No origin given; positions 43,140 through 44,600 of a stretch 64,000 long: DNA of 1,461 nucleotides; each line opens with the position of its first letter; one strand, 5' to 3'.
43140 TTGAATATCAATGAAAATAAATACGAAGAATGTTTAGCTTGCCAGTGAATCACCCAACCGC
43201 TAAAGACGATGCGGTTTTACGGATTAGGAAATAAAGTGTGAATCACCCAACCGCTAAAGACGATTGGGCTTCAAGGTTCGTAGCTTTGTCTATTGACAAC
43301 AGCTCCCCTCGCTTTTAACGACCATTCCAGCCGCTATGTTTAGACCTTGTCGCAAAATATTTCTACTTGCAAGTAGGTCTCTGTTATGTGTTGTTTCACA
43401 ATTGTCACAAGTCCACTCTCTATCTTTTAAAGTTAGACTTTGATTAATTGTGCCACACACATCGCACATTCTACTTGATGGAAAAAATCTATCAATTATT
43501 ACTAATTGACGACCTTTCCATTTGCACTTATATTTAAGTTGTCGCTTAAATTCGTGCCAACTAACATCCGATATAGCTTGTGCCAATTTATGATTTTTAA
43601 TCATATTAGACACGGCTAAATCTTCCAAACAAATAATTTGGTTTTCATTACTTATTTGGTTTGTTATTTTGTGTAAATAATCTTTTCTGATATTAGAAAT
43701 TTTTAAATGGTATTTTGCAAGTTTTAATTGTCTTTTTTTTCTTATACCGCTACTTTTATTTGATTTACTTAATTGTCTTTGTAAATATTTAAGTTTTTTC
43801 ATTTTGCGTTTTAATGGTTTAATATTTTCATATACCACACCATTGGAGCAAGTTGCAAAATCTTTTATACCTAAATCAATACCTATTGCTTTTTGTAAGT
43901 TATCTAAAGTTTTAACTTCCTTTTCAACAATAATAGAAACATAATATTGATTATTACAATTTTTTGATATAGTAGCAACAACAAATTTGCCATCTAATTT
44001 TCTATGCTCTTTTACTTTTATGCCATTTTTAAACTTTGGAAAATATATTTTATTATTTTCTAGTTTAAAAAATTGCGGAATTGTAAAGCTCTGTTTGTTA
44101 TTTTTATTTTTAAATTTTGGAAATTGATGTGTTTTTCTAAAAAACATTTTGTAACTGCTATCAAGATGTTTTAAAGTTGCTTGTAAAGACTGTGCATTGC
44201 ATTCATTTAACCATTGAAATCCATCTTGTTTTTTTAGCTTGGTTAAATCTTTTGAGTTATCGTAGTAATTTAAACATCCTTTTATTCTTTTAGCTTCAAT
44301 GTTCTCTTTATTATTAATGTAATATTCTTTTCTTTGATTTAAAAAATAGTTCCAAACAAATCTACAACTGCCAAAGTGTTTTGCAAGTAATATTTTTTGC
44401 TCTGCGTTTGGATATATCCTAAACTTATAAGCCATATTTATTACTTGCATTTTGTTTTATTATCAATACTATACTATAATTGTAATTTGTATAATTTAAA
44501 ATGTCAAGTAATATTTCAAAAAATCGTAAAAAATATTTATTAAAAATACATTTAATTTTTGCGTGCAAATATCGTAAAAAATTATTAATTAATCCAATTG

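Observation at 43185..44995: IS605-type element (tnpA plus intact tnpB) inserted precisely at the RNR stop codon, with a duplicated right-end segment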

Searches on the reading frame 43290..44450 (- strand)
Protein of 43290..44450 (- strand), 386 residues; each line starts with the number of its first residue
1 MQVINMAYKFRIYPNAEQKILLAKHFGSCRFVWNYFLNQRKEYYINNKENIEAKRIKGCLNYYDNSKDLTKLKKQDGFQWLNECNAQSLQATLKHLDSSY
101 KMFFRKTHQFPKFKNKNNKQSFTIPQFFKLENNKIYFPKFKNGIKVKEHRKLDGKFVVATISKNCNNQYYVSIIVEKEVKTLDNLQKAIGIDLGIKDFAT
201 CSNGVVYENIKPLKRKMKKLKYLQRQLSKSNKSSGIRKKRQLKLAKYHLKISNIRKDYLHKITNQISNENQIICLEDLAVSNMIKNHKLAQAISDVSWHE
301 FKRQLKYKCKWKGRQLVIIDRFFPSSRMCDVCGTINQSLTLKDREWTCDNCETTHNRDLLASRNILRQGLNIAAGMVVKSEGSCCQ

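Call 4: search_protein_families(library=pfam, proteins=[window:43290-44450:-])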
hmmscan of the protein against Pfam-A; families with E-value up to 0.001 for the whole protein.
window:43290-44450:- (386 aa): 3 families
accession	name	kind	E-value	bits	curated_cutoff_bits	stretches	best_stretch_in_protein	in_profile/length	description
PF01385.25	OrfB_IS605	-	1.7e-26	93.2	30.5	1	173-286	2-119/120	Probable transposase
PF07282.18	Cas12f1-like_TNB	-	8.7e-22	77.5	26.3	1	298-365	1-60/60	Cas12f1-like, TNB domain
PF12323.14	HTH_OrfB_IS605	-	6.4e-20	70.8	21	1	1-48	1-46/47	Helix-turn-helix domain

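Call 11: find_encoding_contigs(protein=window:43290-44450:-, flank=3000, max_places=10)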
Protein window:43290-44450:- (386 aa): 3 contigs read that carry it; 2 places shown.
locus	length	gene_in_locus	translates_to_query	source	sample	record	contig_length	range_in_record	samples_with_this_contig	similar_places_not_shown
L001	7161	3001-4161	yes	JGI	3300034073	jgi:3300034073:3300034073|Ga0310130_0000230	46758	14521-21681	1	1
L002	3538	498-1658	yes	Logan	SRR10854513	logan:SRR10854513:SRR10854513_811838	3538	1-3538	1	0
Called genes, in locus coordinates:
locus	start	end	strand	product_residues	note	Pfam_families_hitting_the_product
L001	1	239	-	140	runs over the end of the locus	PF11753:DUF3310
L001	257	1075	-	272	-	PF01145:Band_7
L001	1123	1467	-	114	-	-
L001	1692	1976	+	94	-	-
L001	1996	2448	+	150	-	PF00692:dUTPase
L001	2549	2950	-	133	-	PF01797:Y1_Tnp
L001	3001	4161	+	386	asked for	PF12323:HTH_OrfB_IS605, PF01385:OrfB_IS605, PF07282:Cas12f1-like_TNB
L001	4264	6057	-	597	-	PF00317:Ribonuc_red_lgN, PF02867:Ribonuc_red_lgC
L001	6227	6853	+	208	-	-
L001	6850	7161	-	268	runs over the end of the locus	PF03602:Cons_hypoth95 (faint), PF01555:N6_N4_Mtase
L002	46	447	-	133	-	PF01797:Y1_Tnp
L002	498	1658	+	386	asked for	PF12323:HTH_OrfB_IS605, PF01385:OrfB_IS605, PF07282:Cas12f1-like_TNB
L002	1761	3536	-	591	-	?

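Call 13: find_related_loci(query=window:43290-44450:-, collection=viral_contigs, flank=1500)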
Query window:43290-44450:- (386 aa) in viral_contigs; peptide patterns used: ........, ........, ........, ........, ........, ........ (x = any residue, [..] = any of these).
90 stretches matched a pattern; 4 encode a relative of the query (tblastn E <= 1e-3); 4 distinct loci.
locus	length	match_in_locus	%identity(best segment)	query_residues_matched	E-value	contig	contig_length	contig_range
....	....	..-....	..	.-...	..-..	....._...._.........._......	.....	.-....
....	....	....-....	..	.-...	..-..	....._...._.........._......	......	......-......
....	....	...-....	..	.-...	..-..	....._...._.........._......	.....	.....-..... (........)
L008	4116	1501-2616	31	7-365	7e-50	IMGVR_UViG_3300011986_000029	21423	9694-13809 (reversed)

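Call 14: find_homologous_proteins(query=window:43290-44450:-, max_evalue=1e-30)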
Query window:43290-44450:- (386 aa): 7461 proteins with E <= 1e-30 among 8000 candidates; the best 120 are listed.
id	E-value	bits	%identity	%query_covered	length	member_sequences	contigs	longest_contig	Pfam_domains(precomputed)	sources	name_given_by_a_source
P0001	1.4e-257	872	100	100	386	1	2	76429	PF12323.15,PF01385.26,PF07282.19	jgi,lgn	jgi:putative transposase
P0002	1.1e-254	862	99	100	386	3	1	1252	PF12323.15,PF01385.26,PF07282.19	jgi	jgi:putative transposase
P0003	2.1e-254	861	100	99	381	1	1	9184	PF12323.15,PF01385.26,PF07282.19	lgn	-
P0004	7.7e-253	856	98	100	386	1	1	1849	PF12323.15,PF01385.26,PF07282.19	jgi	-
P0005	1.9e-252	855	99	99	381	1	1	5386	PF12323.15,PF01385.26,PF07282.19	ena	-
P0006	1.8e-251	852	97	100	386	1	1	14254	PF12323.15,PF01385.26,PF07282.19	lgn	-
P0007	3.1e-251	851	97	100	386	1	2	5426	PF12323.15,PF01385.26,PF07282.19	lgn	-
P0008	8.2e-251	850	97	100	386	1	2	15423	PF12323.15,PF01385.26,PF07282.19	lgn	-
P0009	1.2e-249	846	98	99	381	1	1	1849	PF12323.15,PF01385.26,PF07282.19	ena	-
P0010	6.0e-249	843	98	99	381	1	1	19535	PF12323.15,PF01385.26,PF07282.19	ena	-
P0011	2.2e-248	842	98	99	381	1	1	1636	PF12323.15,PF01385.26,PF07282.19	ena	-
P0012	3.5e-248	841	97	99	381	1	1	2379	PF12323.15,PF01385.26,PF07282.19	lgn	-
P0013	4.4e-248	841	98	99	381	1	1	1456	PF12323.15,PF01385.26,PF07282.19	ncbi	-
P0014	2.2e-247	838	97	99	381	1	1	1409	PF12323.15,PF01385.26,PF07282.19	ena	-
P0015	2.5e-226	769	88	99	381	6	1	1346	PF12323.15,PF01385.26,PF07282.19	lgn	-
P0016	7.9e-218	741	85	100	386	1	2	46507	PF12323.15,PF01385.26,PF07282.19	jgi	jgi:putative transposase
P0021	2.2e-200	684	78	100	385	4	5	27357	PF12323.15,PF01385.26,PF07282.19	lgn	-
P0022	2.5e-199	680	78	99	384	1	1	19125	PF12323.15,PF01385.26,PF07282.19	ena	-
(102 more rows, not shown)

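Call 15: find_encoding_contigs(protein=P0016, flank=3000, max_places=6)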
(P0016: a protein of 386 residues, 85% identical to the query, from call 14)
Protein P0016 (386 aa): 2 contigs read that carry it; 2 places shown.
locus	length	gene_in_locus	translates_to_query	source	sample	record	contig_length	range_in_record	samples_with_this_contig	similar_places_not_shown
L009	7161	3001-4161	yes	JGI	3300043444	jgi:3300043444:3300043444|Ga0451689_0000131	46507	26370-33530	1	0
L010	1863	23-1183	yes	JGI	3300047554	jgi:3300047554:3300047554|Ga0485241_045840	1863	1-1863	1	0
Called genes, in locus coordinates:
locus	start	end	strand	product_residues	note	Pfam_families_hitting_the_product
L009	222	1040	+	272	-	-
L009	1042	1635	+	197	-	PF00583:Acetyltransf_1 (weak)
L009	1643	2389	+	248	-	PF03602:Cons_hypoth95 (faint), PF01555:N6_N4_Mtase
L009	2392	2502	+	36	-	-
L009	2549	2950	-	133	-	PF01797:Y1_Tnp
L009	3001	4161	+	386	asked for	PF12323:HTH_OrfB_IS605, PF01385:OrfB_IS605, PF07282:Cas12f1-like_TNB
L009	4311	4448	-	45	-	-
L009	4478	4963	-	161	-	-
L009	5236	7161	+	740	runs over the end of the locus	PF00317:Ribonuc_red_lgN, PF02867:Ribonuc_red_lgC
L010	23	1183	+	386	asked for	PF12323:HTH_OrfB_IS605, PF01385:OrfB_IS605, PF07282:Cas12f1-like_TNB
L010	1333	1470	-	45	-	-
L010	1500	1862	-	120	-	?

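Call 16: find_encoding_contigs(protein=P0021, flank=3000, max_places=6)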
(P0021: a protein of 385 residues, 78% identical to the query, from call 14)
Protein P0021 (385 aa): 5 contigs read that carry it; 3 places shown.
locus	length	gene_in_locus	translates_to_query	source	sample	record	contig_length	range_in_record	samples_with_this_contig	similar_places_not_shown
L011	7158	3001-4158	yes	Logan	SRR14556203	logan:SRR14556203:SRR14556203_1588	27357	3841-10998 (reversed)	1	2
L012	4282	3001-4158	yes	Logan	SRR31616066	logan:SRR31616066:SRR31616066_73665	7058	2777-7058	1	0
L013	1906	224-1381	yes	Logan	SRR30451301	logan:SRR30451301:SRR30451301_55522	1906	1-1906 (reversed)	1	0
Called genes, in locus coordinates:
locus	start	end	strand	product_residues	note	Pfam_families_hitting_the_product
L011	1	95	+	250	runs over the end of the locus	-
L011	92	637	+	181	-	-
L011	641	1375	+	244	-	-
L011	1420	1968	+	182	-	-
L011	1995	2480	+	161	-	PF00959:Phage_lysozyme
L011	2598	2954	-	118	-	PF01797:Y1_Tnp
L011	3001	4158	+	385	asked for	PF12323:HTH_OrfB_IS605, PF01385:OrfB_IS605, PF07282:Cas12f1-like_TNB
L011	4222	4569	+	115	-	-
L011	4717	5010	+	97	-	-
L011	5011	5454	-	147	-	-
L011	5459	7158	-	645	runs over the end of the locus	PF00317:Ribonuc_red_lgN, PF02867:Ribonuc_red_lgC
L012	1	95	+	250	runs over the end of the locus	-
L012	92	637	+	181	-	-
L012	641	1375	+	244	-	-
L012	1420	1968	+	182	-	-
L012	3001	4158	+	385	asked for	PF12323:HTH_OrfB_IS605, PF01385:OrfB_IS605, PF07282:Cas12f1-like_TNB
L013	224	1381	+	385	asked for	PF12323:HTH_OrfB_IS605, PF01385:OrfB_IS605, PF07282:Cas12f1-like_TNB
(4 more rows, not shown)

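Call 17: find_encoding_contigs(protein=P0010, flank=3000, max_places=6)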
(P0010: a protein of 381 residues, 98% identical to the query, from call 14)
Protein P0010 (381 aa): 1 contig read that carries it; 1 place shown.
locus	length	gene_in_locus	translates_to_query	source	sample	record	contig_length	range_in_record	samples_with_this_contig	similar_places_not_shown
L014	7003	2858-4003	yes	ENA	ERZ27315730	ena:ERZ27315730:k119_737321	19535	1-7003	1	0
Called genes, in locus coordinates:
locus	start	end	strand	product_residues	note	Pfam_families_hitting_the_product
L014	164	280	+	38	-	-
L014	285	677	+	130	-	-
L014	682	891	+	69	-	-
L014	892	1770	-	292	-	-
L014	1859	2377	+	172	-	-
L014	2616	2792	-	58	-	-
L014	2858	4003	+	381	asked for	PF12323:HTH_OrfB_IS605, PF01385:OrfB_IS605, PF07282:Cas12f1-like_TNB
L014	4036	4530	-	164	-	PF13274:SocA_Panacea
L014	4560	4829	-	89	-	-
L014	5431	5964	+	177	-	PF12762:DDE_Tnp_IS1595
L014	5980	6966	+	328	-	PF10546:P63C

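Call 26: find_encoding_contigs(protein=P0008, flank=2500, max_places=6)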
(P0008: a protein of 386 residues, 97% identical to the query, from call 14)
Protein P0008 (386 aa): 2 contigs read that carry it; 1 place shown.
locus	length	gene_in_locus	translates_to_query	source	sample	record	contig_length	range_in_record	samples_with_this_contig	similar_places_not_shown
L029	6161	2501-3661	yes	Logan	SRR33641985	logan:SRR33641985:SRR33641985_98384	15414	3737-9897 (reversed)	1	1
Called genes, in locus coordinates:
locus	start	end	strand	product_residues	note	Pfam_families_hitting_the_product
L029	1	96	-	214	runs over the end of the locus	-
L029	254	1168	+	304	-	PF08501:Shikimate_dh_N, PF01488:Shikimate_DH (weak)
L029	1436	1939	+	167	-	-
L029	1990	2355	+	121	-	-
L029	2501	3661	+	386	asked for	PF12323:HTH_OrfB_IS605, PF01385:OrfB_IS605, PF07282:Cas12f1-like_TNB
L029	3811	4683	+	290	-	-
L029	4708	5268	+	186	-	-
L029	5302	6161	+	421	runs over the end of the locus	PF18127:NAMPT_N, PF04095:NAPRTase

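Call 27: find_encoding_contigs(protein=P0006, flank=2500, max_places=6)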
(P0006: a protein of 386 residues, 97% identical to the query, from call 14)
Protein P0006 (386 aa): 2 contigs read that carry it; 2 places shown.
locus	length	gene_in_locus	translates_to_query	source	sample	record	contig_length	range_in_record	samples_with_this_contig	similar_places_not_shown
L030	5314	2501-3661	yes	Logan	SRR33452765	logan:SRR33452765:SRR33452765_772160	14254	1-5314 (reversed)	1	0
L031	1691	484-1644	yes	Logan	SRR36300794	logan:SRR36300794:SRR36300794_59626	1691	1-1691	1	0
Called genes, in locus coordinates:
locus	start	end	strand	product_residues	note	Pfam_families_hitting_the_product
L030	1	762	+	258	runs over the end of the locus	-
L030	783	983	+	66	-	-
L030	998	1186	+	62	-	-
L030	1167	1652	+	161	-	PF05766:NinG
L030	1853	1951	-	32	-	-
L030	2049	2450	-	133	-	PF01797:Y1_Tnp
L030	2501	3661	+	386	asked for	PF12323:HTH_OrfB_IS605, PF01385:OrfB_IS605, PF07282:Cas12f1-like_TNB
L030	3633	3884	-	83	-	-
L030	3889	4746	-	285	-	PF01170:UPF0020 (faint), PF01555:N6_N4_Mtase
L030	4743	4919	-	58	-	-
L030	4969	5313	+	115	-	?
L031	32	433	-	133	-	PF01797:Y1_Tnp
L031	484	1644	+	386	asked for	PF12323:HTH_OrfB_IS605, PF01385:OrfB_IS605, PF07282:Cas12f1-like_TNB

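Call 28: find_encoding_contigs(protein=P0022, flank=2500, max_places=6)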
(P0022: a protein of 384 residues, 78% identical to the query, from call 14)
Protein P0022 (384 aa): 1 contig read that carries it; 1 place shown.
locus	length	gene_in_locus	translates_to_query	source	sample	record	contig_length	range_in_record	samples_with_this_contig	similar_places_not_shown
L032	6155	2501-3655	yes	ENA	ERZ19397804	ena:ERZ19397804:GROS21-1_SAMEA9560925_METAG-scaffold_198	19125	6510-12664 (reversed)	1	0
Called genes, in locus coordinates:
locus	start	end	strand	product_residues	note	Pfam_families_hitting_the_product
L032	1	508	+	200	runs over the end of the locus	PF13274:SocA_Panacea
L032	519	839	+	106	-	-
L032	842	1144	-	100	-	PF00959:Phage_lysozyme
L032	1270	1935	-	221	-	-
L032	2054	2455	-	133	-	PF01797:Y1_Tnp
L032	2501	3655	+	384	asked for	PF12323:HTH_OrfB_IS605, PF01385:OrfB_IS605, PF07282:Cas12f1-like_TNB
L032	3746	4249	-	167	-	PF13274:SocA_Panacea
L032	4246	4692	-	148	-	-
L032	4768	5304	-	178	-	-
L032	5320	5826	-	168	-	-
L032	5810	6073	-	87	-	-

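Call 32: search_solved_structures(query=window:43290-44450:-, show_alignments=1)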
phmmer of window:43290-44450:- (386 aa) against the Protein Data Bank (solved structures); distinct sequences matched with E-value up to 0.001: 14.
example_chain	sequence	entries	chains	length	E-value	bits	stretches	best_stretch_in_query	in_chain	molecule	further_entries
9yyg_A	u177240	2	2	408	2e-75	257.5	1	6-376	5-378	AI-designed RNA-guided nuclease | AI-generated RNA-guided nuclease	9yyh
8h1j_A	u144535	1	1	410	6e-68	232.9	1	3-376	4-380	RNA-guided DNA endonuclease TnpB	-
8bf8_A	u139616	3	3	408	7.1e-68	232.7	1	4-376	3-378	RNA-guided DNA endonuclease TnpB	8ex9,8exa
8iaz_A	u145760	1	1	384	2.5e-46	161.8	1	7-365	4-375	Transposase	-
9jfo_A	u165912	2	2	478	1.9e-34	122.7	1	242-371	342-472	LaTranC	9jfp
9jfq_A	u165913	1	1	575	2e-34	122.6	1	242-372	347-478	LaTranC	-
9j09_A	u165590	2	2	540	3.5e-22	82.3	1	159-370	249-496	Transposase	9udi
9b0l_P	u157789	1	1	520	4.9e-11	45.6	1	8-370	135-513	TnpB-like protein L79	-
8j3r_A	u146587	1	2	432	5.2e-06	29.1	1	150-367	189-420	Transposase IS605 OrfB C-terminal domain-containing protein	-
23vu_A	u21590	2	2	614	1.3e-05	27.8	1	280-370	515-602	UnCas12m4a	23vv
8j1j_A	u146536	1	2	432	1.5e-05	27.6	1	161-367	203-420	Transposase IS605 OrfB C-terminal domain-containing protein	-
8j12_A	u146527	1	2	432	1.5e-05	27.6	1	151-367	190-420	Transposase IS605 OrfB C-terminal domain-containing protein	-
8dzj_A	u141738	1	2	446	0.0002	23.9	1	152-367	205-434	OrfB_Zn_ribbon domain-containing protein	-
7wju_A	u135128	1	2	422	0.00024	23.6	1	152-367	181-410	OrfB_Zn_ribbon domain-containing protein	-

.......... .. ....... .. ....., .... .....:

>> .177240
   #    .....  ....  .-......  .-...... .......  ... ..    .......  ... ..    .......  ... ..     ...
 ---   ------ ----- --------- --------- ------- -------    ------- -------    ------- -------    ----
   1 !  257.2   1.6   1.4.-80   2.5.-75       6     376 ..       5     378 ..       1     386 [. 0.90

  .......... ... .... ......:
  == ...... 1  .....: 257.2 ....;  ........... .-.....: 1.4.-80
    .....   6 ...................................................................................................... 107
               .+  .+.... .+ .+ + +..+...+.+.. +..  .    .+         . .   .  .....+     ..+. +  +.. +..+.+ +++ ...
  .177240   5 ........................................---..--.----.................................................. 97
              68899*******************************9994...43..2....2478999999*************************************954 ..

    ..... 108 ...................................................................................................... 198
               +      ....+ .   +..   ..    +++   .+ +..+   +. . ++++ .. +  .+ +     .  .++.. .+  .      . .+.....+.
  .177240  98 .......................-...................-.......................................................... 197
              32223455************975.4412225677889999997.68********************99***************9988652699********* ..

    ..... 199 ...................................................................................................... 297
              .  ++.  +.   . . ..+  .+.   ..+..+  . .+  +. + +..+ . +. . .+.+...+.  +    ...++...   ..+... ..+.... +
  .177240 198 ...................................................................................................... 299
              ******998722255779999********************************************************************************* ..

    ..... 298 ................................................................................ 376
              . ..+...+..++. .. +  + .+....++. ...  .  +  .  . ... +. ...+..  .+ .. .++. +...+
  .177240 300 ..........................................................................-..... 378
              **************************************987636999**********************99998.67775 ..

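Call 34: find_related_loci(query=A1, collection=genome_contigs, flank=1500)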
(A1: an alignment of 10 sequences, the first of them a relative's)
Query A1 (386 aa) in genome_contigs; peptide patterns used: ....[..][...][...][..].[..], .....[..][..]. (x = any residue, [..] = any of these).
509 stretches matched a pattern; 484 encode a relative of the query (tblastn E <= 1e-3); the best 80 are kept; 80 distinct loci.
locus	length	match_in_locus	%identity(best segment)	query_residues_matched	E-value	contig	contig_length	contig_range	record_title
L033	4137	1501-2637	65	3-381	6e-163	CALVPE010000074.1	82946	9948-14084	MAG: uncultured Bacilli bacterium isolate E02__bin214 genome assembly, contig: E02__k127_7201718, whole genome shotgun s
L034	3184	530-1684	63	1-386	2e-160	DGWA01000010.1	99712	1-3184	MAG TPA_asm: Rickettsiales bacterium UBA4270 UBA4270_contig_4870, whole genome shotgun sequence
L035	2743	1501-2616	55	1-381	2e-144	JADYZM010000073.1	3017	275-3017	MAG: Flavobacteriales bacterium isolate SJ571 c_000001566297, whole genome shotgun sequence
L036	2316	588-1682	56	1-374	1e-143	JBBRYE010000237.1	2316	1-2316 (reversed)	MAG: Sphingobacteriales bacterium isolate La5_metabat2.021 La5_metabat2.021_K_3266803_L_2316_cov_8.0000, whole genome sh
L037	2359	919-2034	55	1-381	9e-142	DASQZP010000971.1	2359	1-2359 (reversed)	MAG TPA_asm: Bacteroidales bacterium isolate SMAG_U11095 k141_40307, whole genome shotgun sequence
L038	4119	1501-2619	55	1-381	1e-133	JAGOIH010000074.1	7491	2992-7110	MAG: Sedimentibacter sp. isolate Go_SlDig_bin_448 Go_SlDig_31457_length_7491_cov_11.435225, whole genome shotgun sequenc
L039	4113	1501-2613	52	1-377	7e-123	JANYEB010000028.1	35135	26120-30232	MAG: Chitinophagaceae bacterium isolate 337R_metabinner_11 337R_k141_899538, whole genome shotgun sequence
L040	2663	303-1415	49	3-381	2e-123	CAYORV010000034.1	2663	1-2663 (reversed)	MAG TPA_asm: Candidatus Woesearchaeota archaeon isolate SRP104257_co1_218 genome assembly, contig: NODE_49499_length_266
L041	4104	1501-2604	51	7-375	5e-118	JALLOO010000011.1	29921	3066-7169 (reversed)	Patescibacteria group bacterium AH-259-L05 AH-259-L05_NODE_11, whole genome shotgun sequence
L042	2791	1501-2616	50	1-381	4e-112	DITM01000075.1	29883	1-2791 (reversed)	MAG TPA_asm: Candidatus Paracaedibacteraceae bacterium UBA6184 UBA6184_contig_178677, whole genome shotgun sequence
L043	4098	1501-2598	49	1-375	8e-106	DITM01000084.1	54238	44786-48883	MAG TPA_asm: Candidatus Paracaedibacteraceae bacterium UBA6184 UBA6184_contig_161698, whole genome shotgun sequence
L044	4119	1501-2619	49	1-382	2e-105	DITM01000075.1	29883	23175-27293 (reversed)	MAG TPA_asm: Candidatus Paracaedibacteraceae bacterium UBA6184 UBA6184_contig_178677, whole genome shotgun sequence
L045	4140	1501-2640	64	5-384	2e-158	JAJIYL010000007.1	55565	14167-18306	MAG: Rickettsia endosymbiont of Pseudomimeciton antennatum isolate Pante1 c_000000000007, whole genome shotgun sequence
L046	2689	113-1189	45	7-370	7e-94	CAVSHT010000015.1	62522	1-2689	MAG: uncultured Methanosarcinaceae archaeon isolate MFD01299.bin.2.98 genome assembly, contig: contig_4658, whole genome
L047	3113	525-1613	47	7-375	2e-92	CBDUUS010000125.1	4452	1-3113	MAG TPA_asm: uncultured bacterium isolate SRR22302353_concoct_153 genome assembly, contig: ERZ25073599.13243, whole geno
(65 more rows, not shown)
